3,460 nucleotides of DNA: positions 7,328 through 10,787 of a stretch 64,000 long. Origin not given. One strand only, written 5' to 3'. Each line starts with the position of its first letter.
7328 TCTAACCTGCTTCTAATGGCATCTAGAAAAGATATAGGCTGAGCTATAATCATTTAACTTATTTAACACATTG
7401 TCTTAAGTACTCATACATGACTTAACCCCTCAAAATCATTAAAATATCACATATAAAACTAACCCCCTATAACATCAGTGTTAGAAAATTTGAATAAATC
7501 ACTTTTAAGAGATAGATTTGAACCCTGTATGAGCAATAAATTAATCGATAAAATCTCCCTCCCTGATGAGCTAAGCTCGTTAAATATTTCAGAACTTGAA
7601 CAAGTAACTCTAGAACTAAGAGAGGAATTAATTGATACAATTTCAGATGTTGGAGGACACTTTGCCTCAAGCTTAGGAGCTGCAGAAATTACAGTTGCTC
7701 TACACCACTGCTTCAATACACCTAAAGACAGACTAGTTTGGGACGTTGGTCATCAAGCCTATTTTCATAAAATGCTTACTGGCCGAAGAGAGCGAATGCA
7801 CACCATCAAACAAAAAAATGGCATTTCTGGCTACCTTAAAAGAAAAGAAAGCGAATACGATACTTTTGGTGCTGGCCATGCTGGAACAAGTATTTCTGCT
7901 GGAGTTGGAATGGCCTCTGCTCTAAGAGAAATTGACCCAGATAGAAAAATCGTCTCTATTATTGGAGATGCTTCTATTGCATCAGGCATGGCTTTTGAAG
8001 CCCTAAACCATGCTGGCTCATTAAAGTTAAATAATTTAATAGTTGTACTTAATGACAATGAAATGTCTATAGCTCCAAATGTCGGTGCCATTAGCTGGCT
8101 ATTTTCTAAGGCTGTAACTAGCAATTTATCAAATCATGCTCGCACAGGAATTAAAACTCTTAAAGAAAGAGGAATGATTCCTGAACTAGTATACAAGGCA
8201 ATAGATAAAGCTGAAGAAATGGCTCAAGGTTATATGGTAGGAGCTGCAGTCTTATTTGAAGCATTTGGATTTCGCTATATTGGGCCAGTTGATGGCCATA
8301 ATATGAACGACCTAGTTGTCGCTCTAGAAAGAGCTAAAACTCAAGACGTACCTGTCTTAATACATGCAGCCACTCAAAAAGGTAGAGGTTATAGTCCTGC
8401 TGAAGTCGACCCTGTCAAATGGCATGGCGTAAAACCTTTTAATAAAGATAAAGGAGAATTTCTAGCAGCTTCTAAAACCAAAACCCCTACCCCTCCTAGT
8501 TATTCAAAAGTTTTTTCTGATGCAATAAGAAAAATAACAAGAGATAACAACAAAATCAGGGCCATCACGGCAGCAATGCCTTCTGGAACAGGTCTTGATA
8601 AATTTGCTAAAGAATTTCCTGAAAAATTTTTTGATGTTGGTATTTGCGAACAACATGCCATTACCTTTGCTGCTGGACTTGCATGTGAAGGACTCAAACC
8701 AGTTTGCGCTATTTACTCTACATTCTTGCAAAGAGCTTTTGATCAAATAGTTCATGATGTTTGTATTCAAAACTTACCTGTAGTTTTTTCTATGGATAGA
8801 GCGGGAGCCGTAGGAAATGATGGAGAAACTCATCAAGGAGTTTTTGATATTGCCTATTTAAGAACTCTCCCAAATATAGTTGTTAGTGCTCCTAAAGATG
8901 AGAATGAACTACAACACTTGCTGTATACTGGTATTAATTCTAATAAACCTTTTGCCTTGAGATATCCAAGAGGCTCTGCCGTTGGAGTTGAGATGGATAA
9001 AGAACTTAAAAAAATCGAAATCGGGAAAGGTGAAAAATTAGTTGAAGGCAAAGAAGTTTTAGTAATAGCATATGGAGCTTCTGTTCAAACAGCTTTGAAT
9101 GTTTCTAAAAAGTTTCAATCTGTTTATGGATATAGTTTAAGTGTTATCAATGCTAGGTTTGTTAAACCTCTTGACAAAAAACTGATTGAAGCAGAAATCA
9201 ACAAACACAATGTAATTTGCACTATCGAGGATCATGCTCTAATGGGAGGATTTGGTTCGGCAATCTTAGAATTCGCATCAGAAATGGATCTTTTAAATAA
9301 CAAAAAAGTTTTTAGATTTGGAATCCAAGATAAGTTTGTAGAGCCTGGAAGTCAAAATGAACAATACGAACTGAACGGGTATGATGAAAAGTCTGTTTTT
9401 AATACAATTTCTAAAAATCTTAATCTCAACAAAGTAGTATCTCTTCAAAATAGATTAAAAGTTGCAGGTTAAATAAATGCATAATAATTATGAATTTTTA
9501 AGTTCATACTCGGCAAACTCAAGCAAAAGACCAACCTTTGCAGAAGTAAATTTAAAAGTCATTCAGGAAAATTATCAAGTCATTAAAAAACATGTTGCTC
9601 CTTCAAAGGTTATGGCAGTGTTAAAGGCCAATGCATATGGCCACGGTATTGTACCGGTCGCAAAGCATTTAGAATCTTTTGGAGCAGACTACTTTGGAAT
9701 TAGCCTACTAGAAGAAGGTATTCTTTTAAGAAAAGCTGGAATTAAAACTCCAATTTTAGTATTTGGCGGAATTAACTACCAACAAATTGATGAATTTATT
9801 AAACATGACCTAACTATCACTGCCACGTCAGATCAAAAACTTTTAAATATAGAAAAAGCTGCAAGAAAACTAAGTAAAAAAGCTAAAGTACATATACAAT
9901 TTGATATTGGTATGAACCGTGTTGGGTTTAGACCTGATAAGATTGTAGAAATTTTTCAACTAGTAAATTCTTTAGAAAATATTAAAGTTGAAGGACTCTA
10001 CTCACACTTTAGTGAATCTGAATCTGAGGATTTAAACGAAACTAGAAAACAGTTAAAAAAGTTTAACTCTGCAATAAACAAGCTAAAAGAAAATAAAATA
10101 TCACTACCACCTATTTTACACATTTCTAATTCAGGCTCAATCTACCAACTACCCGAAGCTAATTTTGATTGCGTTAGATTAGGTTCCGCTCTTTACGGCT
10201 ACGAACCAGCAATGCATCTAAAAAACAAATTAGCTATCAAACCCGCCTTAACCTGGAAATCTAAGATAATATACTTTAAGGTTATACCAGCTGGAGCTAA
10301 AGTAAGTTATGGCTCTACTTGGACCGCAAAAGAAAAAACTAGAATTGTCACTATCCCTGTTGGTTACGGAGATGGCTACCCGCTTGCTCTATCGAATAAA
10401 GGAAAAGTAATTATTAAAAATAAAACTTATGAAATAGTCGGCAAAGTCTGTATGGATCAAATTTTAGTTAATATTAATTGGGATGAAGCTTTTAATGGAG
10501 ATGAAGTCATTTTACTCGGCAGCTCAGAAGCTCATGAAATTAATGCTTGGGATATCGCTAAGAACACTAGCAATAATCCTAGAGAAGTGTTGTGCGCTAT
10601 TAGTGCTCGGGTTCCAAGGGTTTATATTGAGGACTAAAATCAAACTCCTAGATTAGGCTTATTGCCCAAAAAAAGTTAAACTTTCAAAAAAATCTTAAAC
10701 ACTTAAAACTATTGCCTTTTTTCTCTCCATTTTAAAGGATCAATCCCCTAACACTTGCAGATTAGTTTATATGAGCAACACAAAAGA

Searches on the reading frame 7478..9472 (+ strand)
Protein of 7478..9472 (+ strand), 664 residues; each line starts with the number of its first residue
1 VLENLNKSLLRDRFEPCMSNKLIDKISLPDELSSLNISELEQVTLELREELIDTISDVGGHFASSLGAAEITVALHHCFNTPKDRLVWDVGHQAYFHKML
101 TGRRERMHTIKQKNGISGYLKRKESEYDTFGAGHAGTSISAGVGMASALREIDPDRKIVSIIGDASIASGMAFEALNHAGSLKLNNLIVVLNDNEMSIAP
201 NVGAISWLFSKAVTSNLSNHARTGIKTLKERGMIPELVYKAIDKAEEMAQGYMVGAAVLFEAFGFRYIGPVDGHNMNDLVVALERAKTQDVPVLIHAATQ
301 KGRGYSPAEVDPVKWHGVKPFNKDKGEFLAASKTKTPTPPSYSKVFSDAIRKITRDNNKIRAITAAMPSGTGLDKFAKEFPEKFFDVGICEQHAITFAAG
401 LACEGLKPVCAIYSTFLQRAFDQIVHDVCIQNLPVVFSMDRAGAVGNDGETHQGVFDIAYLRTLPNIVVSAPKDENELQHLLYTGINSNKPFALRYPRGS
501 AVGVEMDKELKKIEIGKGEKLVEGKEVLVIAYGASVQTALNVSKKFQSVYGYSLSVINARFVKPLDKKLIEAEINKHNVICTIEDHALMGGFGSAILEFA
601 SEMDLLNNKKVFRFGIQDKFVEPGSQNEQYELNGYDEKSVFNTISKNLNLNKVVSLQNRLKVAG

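Call 30: search_protein_families(library=pfam, proteins=[window:7478-9472:+], max_evalue=0.0001)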
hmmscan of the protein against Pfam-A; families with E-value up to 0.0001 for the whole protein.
window:7478-9472:+ (664 aa): 6 families
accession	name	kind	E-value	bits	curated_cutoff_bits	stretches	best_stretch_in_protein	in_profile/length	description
PF13292.11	DXP_synthase_N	-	1.1e-104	350.1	21.2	1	24-299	2-274/274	1-deoxy-D-xylulose-5-phosphate synthase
PF02779.29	Transket_pyr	-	2e-47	161.5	27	1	340-500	3-171/174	Transketolase, pyrimidine binding domain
PF02780.25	Transketolase_C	-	1.4e-25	90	25.9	1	516-640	1-124/124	Transketolase, C-terminal domain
PF00456.26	Transketolase_N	-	3.5e-13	49.7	22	1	53-214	15-200/334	Transketolase, thiamine diphosphate binding domain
PF02775.26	TPP_enzyme_C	-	2.6e-08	34.2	21.9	1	123-195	18-84/151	Thiamine pyrophosphate enzyme, C-terminal TPP binding domain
PF00676.26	E1_dh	-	2.3e-06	27.2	22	1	118-278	87-234/300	Dehydrogenase E1 component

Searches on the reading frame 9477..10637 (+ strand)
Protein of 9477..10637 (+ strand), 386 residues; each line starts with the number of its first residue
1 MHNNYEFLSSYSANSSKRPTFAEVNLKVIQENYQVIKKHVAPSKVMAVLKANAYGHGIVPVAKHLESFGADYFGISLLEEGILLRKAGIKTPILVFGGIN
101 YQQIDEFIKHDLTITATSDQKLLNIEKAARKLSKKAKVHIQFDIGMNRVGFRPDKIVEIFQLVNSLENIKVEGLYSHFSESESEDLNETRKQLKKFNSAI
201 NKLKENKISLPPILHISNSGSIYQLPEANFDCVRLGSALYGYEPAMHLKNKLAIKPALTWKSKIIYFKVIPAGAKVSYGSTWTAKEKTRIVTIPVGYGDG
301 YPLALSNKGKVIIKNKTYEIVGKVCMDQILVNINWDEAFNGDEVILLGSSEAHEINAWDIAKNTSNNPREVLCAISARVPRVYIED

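Call 30: search_protein_families(library=pfam, proteins=[window:9477-10637:+], max_evalue=0.0001)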
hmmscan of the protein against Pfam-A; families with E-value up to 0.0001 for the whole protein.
window:9477-10637:+ (386 aa): 2 families
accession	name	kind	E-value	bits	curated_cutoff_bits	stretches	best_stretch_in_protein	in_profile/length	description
PF01168.26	Ala_racemase_N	-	1.6e-68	231.1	24.1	1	24-244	1-220/220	Alanine racemase, N-terminal domain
PF00842.27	Ala_racemase_C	-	2.7e-41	140.6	25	1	257-383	1-127/127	Alanine racemase, C-terminal domain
